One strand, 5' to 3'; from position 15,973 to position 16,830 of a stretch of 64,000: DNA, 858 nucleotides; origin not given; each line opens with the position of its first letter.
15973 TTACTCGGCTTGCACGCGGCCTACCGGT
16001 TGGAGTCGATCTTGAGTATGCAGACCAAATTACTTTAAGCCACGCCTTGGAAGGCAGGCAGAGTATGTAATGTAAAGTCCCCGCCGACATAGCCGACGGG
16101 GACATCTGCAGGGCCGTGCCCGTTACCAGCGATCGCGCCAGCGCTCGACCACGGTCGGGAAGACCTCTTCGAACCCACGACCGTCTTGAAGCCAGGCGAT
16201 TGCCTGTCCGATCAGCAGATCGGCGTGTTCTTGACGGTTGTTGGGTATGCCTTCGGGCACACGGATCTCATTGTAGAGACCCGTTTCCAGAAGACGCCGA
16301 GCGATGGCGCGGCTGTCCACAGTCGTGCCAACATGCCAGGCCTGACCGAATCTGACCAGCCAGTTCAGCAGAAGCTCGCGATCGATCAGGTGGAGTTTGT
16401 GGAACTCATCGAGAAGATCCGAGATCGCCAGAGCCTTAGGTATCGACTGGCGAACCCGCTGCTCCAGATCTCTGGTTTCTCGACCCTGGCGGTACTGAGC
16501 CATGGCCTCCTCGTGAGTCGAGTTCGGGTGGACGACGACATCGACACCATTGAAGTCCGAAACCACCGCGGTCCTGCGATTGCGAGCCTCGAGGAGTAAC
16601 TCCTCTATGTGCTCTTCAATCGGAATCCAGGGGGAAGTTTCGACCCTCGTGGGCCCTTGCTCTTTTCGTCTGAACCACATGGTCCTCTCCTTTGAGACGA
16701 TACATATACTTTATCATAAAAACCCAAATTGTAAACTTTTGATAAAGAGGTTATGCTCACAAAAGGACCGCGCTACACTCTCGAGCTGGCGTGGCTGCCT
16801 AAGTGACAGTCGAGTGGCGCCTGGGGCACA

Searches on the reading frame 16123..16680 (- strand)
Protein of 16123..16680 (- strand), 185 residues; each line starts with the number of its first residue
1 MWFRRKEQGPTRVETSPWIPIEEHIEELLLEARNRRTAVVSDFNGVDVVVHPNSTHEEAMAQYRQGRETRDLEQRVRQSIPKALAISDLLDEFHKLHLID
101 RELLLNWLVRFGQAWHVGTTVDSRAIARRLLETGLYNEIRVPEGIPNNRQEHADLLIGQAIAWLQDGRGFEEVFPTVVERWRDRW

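Call 10: search_protein_families(library=pfam, proteins=[window:16123-16680:-], max_evalue=0.01)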
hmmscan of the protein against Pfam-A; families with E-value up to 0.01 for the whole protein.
window:16123-16680:- (185 aa): 0 families

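Call 33: search_protein_families(library=phrogs, proteins=[window:16123-16680:-], max_evalue=0.1)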
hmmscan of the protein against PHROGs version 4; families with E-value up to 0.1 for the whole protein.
window:16123-16680:- (185 aa): 0 families

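Call 67: search_dna_similar(query=window:16123-16680:-, collection=phages, mode=protein, max_evalue=0.01, max_rows=10)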
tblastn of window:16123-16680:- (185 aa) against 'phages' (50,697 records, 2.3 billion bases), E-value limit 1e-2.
No match.

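Call 91: search_protein_families(library=padloc, proteins=[window:16123-16680:-], max_evalue=0.01)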
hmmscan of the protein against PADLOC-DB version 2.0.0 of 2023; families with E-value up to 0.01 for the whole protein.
window:16123-16680:- (185 aa): 0 families

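Call 92: search_protein_families(library=ncbifam, proteins=[window:16123-16680:-], max_evalue=0.1)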
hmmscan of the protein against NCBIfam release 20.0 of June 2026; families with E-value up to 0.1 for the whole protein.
window:16123-16680:- (185 aa): 0 families
